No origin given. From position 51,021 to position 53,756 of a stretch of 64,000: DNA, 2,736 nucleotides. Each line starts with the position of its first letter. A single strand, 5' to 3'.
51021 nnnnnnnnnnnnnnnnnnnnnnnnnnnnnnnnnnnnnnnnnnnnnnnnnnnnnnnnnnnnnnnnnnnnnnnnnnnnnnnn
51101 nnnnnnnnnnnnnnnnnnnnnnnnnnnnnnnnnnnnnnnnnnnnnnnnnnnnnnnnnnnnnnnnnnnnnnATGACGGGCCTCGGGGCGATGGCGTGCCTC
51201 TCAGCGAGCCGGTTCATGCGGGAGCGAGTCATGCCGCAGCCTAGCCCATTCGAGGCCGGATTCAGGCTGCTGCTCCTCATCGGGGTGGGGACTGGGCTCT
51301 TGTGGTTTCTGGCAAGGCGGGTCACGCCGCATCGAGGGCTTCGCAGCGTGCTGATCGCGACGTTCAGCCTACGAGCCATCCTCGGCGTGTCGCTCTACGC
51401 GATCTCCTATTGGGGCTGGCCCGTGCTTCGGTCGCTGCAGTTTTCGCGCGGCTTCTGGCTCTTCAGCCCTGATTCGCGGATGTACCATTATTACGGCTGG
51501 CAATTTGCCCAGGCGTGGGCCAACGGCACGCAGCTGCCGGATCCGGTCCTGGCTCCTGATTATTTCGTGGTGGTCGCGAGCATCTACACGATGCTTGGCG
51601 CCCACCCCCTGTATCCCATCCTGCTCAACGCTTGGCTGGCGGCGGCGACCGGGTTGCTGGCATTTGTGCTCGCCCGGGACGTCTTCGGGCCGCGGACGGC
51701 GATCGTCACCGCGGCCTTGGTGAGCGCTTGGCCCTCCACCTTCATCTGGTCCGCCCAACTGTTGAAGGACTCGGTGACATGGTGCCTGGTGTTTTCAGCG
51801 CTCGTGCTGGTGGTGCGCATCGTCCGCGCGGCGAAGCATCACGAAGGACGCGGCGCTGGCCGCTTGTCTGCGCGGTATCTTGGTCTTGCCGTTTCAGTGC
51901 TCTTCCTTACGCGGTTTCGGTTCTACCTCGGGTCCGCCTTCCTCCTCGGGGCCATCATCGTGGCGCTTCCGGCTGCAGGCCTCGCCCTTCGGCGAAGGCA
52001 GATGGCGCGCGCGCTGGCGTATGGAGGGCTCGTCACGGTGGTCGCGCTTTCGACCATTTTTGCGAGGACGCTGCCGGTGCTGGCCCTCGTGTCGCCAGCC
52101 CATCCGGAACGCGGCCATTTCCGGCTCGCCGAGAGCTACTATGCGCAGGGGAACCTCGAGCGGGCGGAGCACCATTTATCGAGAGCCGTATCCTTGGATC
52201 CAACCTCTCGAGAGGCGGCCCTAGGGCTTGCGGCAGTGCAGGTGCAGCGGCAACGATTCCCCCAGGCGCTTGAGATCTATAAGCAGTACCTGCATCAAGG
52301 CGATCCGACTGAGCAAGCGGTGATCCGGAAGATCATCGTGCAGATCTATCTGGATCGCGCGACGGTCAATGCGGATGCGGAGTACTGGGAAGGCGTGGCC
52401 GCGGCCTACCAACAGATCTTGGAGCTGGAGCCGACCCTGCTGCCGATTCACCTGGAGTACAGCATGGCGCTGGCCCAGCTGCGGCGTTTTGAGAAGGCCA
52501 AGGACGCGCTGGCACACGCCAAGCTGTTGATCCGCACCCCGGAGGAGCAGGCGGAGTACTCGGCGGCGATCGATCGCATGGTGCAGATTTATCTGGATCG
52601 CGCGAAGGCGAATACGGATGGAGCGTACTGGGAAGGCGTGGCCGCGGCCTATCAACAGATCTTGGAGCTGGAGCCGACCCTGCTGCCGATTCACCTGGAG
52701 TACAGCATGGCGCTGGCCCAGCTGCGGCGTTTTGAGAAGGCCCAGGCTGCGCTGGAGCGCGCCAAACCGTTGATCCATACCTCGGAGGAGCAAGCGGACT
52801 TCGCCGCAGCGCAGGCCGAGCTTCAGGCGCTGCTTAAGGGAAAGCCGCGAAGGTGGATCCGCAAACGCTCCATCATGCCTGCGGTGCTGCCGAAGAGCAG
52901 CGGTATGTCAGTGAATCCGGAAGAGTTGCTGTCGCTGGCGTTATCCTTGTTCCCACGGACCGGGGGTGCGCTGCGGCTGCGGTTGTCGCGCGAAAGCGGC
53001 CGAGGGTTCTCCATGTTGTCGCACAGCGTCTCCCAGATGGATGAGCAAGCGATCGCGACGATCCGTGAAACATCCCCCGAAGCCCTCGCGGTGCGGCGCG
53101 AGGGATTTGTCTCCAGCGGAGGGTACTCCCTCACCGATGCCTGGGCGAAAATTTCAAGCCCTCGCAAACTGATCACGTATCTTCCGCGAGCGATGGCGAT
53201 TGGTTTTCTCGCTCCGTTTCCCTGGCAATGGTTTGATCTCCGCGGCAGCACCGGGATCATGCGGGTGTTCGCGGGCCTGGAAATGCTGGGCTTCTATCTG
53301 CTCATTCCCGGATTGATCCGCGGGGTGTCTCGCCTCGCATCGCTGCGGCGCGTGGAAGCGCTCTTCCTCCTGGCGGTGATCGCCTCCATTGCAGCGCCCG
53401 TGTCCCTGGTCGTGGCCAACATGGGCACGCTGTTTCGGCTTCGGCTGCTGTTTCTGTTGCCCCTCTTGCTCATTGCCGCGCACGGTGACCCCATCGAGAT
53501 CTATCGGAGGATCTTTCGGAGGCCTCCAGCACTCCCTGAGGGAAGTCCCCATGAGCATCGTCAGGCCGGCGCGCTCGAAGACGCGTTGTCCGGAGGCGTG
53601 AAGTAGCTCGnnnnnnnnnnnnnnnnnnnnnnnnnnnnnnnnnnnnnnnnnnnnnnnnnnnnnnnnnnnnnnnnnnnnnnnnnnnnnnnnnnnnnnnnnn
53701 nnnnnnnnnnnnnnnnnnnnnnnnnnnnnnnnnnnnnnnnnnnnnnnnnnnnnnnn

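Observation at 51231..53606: Membrane protein with a recently duplicated 243-bp (81-aa) TPR-like unit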

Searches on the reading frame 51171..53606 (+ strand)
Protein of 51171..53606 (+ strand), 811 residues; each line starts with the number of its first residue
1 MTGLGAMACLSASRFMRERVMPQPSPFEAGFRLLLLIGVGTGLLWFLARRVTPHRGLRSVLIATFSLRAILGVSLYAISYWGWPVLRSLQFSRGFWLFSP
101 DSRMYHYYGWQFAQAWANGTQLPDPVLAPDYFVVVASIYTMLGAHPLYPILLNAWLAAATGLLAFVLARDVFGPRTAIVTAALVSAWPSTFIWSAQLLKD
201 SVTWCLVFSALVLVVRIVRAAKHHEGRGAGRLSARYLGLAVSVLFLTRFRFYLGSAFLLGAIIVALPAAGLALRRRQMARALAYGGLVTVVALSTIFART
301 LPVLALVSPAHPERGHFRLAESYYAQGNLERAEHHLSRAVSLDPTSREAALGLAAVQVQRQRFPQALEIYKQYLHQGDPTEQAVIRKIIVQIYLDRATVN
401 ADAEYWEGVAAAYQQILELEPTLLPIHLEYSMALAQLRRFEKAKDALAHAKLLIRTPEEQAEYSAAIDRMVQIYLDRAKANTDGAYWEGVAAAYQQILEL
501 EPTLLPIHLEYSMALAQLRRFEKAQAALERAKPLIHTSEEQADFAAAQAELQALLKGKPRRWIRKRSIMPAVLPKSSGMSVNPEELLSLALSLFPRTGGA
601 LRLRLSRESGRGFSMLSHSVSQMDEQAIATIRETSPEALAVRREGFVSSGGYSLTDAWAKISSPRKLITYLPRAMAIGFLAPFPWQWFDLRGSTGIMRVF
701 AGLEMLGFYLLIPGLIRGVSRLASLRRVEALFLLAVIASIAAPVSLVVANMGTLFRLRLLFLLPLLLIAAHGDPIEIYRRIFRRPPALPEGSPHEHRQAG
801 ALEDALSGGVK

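Call 5: search_protein_families(library=pfam, proteins=[window:51171-53606:+], max_evalue=0.01)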
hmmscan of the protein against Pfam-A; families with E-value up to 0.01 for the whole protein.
window:51171-53606:+ (811 aa): 13 families
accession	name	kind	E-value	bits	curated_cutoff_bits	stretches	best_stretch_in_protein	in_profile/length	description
PF14559.12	TPR_19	-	6.2e-13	49.3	25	1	324-379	2-57/68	Tetratricopeptide repeat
PF07719.23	TPR_2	-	8.9e-12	44.6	27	1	315-345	3-33/34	Tetratricopeptide repeat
PF00515.34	TPR_1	-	2.8e-09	36.8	27.8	1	315-345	3-33/34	Tetratricopeptide repeat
PF13432.12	TPR_16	-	3.4e-08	34.2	32.7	1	318-377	2-61/65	Tetratricopeptide repeat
PF13181.12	TPR_8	-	4.2e-07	30.1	25.7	0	316-345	4-33/34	Tetratricopeptide repeat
PF13428.12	TPR_14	-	2.6e-06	28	23.5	1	316-355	4-43/44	Tetratricopeptide repeat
PF24575.1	TPR_Slam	-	3.2e-05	24.7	35.2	0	410-446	67-103/104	Surface lipoprotein assembly modifier, N-terminal TPR repeats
PF13431.12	TPR_17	-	4.1e-05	24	24.4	0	493-526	1-34/34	Tetratricopeptide repeat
PF25063.1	ARM_TT21_C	-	0.00028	21.2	35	0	469-547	21-97/209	Tetratricopeptide repeat protein 21 C-terminal ARM domain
PF13424.12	TPR_12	-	0.00043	20.9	30.1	1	318-374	8-72/77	Tetratricopeptide repeat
PF13414.12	TPR_11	-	0.00086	19.4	26.8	1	322-358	3-39/42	TPR repeat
PF13371.12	TPR_9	-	0.0055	17.1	35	0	321-378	3-60/73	Tetratricopeptide repeat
PF12895.13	ANAPC3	-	0.0096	16.6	27.2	1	317-371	27-80/82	Anaphase-promoting complex, cyclosome, subunit 3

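Call 6: search_protein_families(library=ncbifam, proteins=[window:51171-53606:+], max_evalue=0.01)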
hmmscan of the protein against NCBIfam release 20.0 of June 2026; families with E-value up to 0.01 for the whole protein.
window:51171-53606:+ (811 aa): 11 families
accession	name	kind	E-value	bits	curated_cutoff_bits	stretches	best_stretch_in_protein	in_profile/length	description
NF047371.1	FlcA_CTERM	equivalog_domain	6.7e-10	38.1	300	1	316-540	158-382/646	periplasmic flagellar collar protein FlcA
TIGR02521.1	type_IV_pilW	equivalog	4.6e-07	29.6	154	1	323-403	145-223/234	type IV pilus biogenesis/stability protein PilW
NF033920.0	C39_PA2778_fam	equivalog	4.6e-07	29.5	150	1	315-372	192-249/255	PA2778 family cysteine peptidase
NF040959.1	MamA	equivalog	6.4e-07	29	200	1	316-447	74-196/204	magnetosome protein MamA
TIGR04510.1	mod_pep_cyc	subfamily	6.4e-06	25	400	1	317-556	402-631/814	putative peptide modification system cyclase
NF008757.0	PRK11788.1-5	equivalog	9.6e-06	25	363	1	318-478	185-329/388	lipopolysaccharide assembly protein LapB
TIGR02917.1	PEP_TPR_lipo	equivalog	2.7e-05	22.3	312.2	1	320-531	132-321/899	XrtA/PEP-CTERM system TPR-repeat protein PrsT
NF008520.0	PRK11447.1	equivalog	3e-05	22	858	1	324-424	362-460/1157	cellulose synthase complex outer membrane protein BcsC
TIGR03939.1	PGA_TPR_OMP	equivalog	0.00012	20.4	366.65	1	312-467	85-232/800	poly-beta-1,6 N-acetyl-D-glucosamine export porin PgaA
NF047558.1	TPR_END_plus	domain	0.00086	19.2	32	1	316-350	2-36/56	TPR end-of-group domain-containing protein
TIGR02552.1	LcrH_SycD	equivalog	0.0033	17.1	104.8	1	319-371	24-76/136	SycD/LcrH family type III secretion system chaperone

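Call 8: find_homologous_proteins(query=window:51171-53606:+, max_evalue=0.001)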
Query window:51171-53606:+ (811 aa): 28 proteins with E <= 0.001 among 8000 candidates.
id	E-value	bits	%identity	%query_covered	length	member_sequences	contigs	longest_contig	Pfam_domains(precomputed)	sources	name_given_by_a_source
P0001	0.0e+0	1728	100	98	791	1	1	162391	PF14559.13,PF00515.35,PF13432.13,PF13428.13,PF13181.13,PF07719.24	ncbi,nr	ncbi:MAG: tetratricopeptide repeat protein [Candidatus Omnitrophica bacterium]|nr:tetratricopeptide 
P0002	4.9e-178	612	42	94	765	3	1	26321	PF13414.13,PF00515.35,PF13424.13,PF13176.13,PF13432.13,PF13181.13,PF07719.24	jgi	-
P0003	1.2e-169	584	43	55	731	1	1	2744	PF14559.13,PF13431.13,PF13414.13,PF13371.13,PF00515.35,PF13424.13,PF13432.13,PF13428.13,PF13181.13,PF07719.24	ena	-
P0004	1.3e-158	548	38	93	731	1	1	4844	PF14559.13,PF13414.13,PF00515.35,PF13432.13,PF07719.24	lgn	-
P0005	1.0e-157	545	42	53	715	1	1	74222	PF14559.13,PF13431.13,PF13414.13,PF00515.35,PF13432.13,PF13428.13,PF13181.13,PF07719.24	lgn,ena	-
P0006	2.7e-157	544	39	57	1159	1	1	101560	PF14559.13,PF10111.15,PF13641.13,PF13414.13,PF00515.35,PF13424.13,PF13432.13,PF13428.13,PF13181.13,PF00535.33,PF07719.24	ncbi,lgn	-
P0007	1.7e-155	538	42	93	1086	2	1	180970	PF14559.13,PF10111.15,PF13641.13,PF13414.13,PF00535.33,PF13374.13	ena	-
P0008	5.6e-155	536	39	63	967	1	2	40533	PF14559.13,PF13431.13,PF23914.2,PF13414.13,PF13371.13,PF00515.35,PF13424.13,PF13432.13,PF13181.13,PF07719.24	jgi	-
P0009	5.8e-153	529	41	93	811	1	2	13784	PF14559.13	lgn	-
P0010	4.2e-151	523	39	91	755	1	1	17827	PF14559.13,PF00515.35,PF13432.13,PF13428.13,PF07719.24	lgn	-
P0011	5.1e-151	523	42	54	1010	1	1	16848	PF14559.13,PF24575.2,PF10111.15,PF13641.13,PF13414.13,PF00515.35,PF13424.13,PF13432.13,PF13428.13,PF00535.33,PF07719.24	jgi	-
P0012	9.5e-149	515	38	64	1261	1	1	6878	PF14559.13,PF10111.15,PF13641.13,PF00515.35,PF13424.13,PF13432.13,PF13428.13,PF13181.13,PF00535.33,PF07719.24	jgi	-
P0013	4.0e-148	513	38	63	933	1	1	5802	PF13431.13,PF23914.2,PF13414.13,PF13428.13,PF14559.13,PF13371.13,PF00515.35,PF13424.13,PF21033.5,PF13432.13,PF13181.13,PF07719.24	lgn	-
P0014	1.8e-143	498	39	92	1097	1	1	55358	PF13632.13,PF10111.15,PF13641.13,PF00515.35,PF13432.13,PF00535.33,PF07719.24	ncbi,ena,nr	ncbi:MAG: hypothetical protein COV75_02235 [Candidatus Omnitrophica bacterium CG11_big_fil_rev_8_21_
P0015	1.1e-142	495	43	51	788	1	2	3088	PF13432.13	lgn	-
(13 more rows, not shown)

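Call 14: search_solved_structures(query=A1, max_evalue=1)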
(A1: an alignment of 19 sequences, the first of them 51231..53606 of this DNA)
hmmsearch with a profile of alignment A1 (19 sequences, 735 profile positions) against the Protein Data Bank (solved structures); distinct sequences matched with E-value up to 1: 251 (the best 60 are shown).
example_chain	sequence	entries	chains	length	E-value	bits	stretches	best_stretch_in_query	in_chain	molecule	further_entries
9qhb_A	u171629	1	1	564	2.1e-42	148.4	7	295-434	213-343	Engineered tetratricopeptide repeat protein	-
7yea_A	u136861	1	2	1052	1.3e-27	99.5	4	297-457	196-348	UDP-N-acetylglucosamine--peptide N-acetylglucosaminyltransferase 110 kDa subunit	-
7yeh_B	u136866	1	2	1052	1.7e-27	99.1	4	297-457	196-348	UDP-N-acetylglucosamine--peptide N-acetylglucosaminyltransferase 110 kDa subunit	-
7ntf_A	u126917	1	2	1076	2.1e-27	98.8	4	297-458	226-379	Isoform 1 of UDP-N-acetylglucosamine--peptide N-acetylglucosaminyltransferase 110 kDa subu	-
8bu0_A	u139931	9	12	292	1e-24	90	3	295-439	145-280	Consensus tetratricopeptide repeat protein | Crystal structure of an 8-repeat consensus TPR superhelix with Zinc. | Monomer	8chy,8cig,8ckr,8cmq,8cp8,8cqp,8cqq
1w3b_A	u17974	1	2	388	5e-24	87.7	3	287-438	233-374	UDP-N-ACETYLGLUCOSAMINE--PEPTIDE N-ACETYLGLUCOSAMINYLTRANSFERASE 110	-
6eou_A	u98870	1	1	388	5.3e-24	87.6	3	288-438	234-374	UDP-N-acetylglucosamine--peptide N-acetylglucosaminyltransferase 110 kDa subunit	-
9qhc_A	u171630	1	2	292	1.3e-22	83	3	295-441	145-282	Engineered tetratricopeptide repeat protein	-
7y4i_A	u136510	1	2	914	5e-16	61.2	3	294-430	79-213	Probable UDP-N-acetylglucosamine--peptide N-acetylglucosaminyltransferase SPINDLY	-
8dtf_A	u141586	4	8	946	6e-16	61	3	294-430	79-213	Probable UDP-N-acetylglucosamine--peptide N-acetylglucosaminyltransferase SPINDLY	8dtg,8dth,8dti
9eh1_Q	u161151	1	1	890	9.9e-11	43.7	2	294-430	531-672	RNA polymerase-associated protein CTR9 homolog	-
8ch0_A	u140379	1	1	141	2.7e-10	42.2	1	296-432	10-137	Consensus tetratricopeptide repeat protein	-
2fo7_A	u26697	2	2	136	2.8e-10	42.2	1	296-432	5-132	SYNTHETIC CONSENSUS TPR PROTEIN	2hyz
7obi_A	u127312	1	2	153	8.3e-10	40.7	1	297-439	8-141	CTPR-rv4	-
9gzg_A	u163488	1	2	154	3.5e-09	38.6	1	297-441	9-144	Engineered CTPR protein with glutamic acids for conductivity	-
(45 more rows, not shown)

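Call 21: predict_structure(alignment_id=A1)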
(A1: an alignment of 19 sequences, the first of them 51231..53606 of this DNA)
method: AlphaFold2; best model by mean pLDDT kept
length: 791 residues; sequences in the alignment: 19
mean_pLDDT: 77.7   pTM: 0.68
mean pLDDT of the five models: 77.7, 75.5, 75.1, 72.9, 70.8
residues with pLDDT >= 90: 261; 70-90: 310; 50-70: 119; < 50: 101
segments of 3 or more residues with pLDDT < 50: 538-561, 577-616, 625-634, 774-791
pLDDT, mean of each block of 10 residues (from residue 1): 82 94 96 93 94 90 81 69 84 93 81 90 89 93 94 89 83 73 93 94 74 95 93 93 96 94 96 95 89 92 87 94 90 90 91 85 88 87 86 92 89 88 90 85 80 76 60 60 50 68 81 79 87 67 40 40 59 51 33 38 41 47 48 52 77 82 61 63 80 86 89 93 81 60 81 74 63 43 41 34
secondary structure, 60 per line:
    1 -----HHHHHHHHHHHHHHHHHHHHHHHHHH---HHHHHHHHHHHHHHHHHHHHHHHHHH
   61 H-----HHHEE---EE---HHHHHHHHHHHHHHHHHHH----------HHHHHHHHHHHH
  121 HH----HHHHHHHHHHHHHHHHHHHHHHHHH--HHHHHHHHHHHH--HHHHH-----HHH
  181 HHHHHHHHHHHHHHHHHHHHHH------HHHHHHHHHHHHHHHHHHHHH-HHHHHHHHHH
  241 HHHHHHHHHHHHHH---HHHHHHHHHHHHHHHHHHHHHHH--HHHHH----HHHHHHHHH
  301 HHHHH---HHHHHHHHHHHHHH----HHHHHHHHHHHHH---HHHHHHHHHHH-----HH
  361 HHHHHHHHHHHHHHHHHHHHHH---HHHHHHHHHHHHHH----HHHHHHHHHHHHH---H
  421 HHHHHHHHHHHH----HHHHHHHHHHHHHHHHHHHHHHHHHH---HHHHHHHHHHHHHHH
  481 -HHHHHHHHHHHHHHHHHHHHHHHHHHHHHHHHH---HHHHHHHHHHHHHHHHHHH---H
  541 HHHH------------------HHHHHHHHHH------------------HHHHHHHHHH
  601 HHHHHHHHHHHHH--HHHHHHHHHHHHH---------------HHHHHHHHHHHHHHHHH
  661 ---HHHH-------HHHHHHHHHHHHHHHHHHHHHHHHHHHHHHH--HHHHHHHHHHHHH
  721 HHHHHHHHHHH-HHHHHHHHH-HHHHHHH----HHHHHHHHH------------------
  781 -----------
elements in order (helices of 4 or more, strands of 3 or more residues): H6-31 H35-61 H80-98 H109-122 H127-151 H154-165 H168-172 H178-202 H209-229 H231-254 H258-280 H283-287 H292-305 H309-322 H327-339 H343-353 H359-382 H386-399 H404-416 H420-432 H437-462 H466-480 H482-514 H518-536 H540-544 H563-572 H591-613 H616-628 H644-660 H664-667 H675-705 H708-731 H733-741 H743-749 H754-762

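Call 28: find_related_loci(query=A1, collection=genome_contigs, flank=8000)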
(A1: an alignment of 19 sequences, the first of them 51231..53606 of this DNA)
Query A1 (791 aa) in genome_contigs; peptide patterns used: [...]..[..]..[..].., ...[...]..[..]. (x = any residue, [..] = any of these).
137 stretches matched a pattern; 94 encode a relative of the query (tblastn E <= 1e-3); the best 80 are kept; 79 distinct loci.
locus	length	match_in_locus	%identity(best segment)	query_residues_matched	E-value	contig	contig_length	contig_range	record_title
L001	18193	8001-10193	39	16-764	1e-135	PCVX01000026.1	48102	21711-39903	MAG: Candidatus Omnitrophica bacterium CG11_big_fil_rev_8_21_14_0_20_63_9 CG11_8_21_14_0.20_scaffold_286_c, whole genome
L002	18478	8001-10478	35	5-764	2e-113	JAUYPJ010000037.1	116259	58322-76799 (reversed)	MAG: Candidatus Omnitrophota bacterium isolate C4_metabat.bin.25 C4_k141_376596, whole genome shotgun sequence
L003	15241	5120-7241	43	13-758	1e-94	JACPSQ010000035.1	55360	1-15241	MAG: Candidatus Omnitrophota bacterium isolate NC_groundwater_710_Ag_S-0.2um_63_12 S36_SO-2_scaffold_5283, whole genome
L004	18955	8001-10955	38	16-769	2e-93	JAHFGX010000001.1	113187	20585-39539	MAG: Candidatus Omnitrophota bacterium isolate nzgw325 NODE_235_length_113188_cov_8.441658, whole genome shotgun sequenc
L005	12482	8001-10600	37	11-761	2e-91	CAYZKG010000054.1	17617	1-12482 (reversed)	MAG TPA_asm: uncultured Nitrospira sp. isolate binchicken_co21_433 genome assembly, contig: NODE_1849_length_17617_cov_6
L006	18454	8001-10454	39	4-761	4e-90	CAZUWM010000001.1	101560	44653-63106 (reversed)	MAG TPA_asm: uncultured Planctomycetales bacterium isolate ERP125453_co1_95 genome assembly, contig: NODE_101_length_101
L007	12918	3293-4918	43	15-764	1e-78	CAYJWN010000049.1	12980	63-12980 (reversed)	MAG TPA_asm: uncultured Planctomycetales bacterium isolate ERP125453_co1_486 genome assembly, contig: NODE_5265_length_1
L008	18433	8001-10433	59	40-764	2e-59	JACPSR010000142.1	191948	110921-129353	MAG: Candidatus Omnitrophota bacterium isolate NC_groundwater_711_Ag_S-0.2um_63_19 S36_SO-2_scaffold_546866, whole genom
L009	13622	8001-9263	35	37-757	2e-34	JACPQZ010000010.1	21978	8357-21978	MAG: Candidatus Omnitrophota bacterium isolate NC_groundwater_666_Ag_B-0.1um_57_48 B_1_S1_Biohub_coassembly_k141_991692,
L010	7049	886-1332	44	601-736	5e-17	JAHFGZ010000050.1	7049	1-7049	MAG: Candidatus Omnitrophota bacterium isolate nzgw327 NODE_18951_length_7050_cov_5.450137, whole genome shotgun sequenc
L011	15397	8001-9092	36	77-791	2e-14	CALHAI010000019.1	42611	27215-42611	MAG: uncultured Blastocatellia bacterium isolate H1_Bin_METABAT__179_1_1 genome assembly, contig: c_000000449238, whole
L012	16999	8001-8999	36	77-752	3e-14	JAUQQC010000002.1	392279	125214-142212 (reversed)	MAG: Acidobacteriota bacterium isolate JZ-3.bins.73.201901 NODE_8_length_392279_cov_51.735205, whole genome shotgun sequ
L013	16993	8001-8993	33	77-752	9e-14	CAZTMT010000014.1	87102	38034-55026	MAG TPA_asm: uncultured Clostridia bacterium isolate binchicken_co30_143 genome assembly, contig: NODE_309_length_87102_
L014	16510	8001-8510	33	78-245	4e-11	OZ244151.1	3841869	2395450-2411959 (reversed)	MAG: Aridibacter sp. isolate 9cf8b76b-b0c0-4865-9969-e9a003e0018b genome assembly, chromosome: 1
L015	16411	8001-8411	29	77-203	2e-10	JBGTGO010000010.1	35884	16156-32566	MAG: Pyrinomonadaceae bacterium isolate JTS-RE217 k141_1108717, whole genome shotgun sequence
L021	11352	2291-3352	24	37-738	8e-9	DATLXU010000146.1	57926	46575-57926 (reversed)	MAG TPA_asm: Blastocatellia bacterium isolate SMAG_U13254 k141_461593, whole genome shotgun sequence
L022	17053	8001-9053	30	77-760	9e-9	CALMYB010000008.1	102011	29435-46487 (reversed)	MAG TPA_asm: uncultured Acidobacteria bacterium isolate SRR2107171_bin.14_CONCOCT_v1.1_MAG genome assembly, contig: ERZ7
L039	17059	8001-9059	28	73-760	1e-7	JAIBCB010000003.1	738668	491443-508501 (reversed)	MAG: Pyrinomonadaceae bacterium isolate SSF31 NODE_26_length_738668_cov_64.762614, whole genome shotgun sequence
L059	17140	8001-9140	32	77-785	3e-6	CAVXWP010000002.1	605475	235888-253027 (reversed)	MAG: Blastocatellia bacterium isolate MFD04944.bin.1.11 genome assembly, contig: contig_21648, whole genome shotgun sequ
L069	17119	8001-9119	24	79-783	1e-6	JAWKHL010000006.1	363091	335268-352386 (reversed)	MAG: Pyrinomonadaceae bacterium isolate BC1.148 BC1.148.fa-6, whole genome shotgun sequence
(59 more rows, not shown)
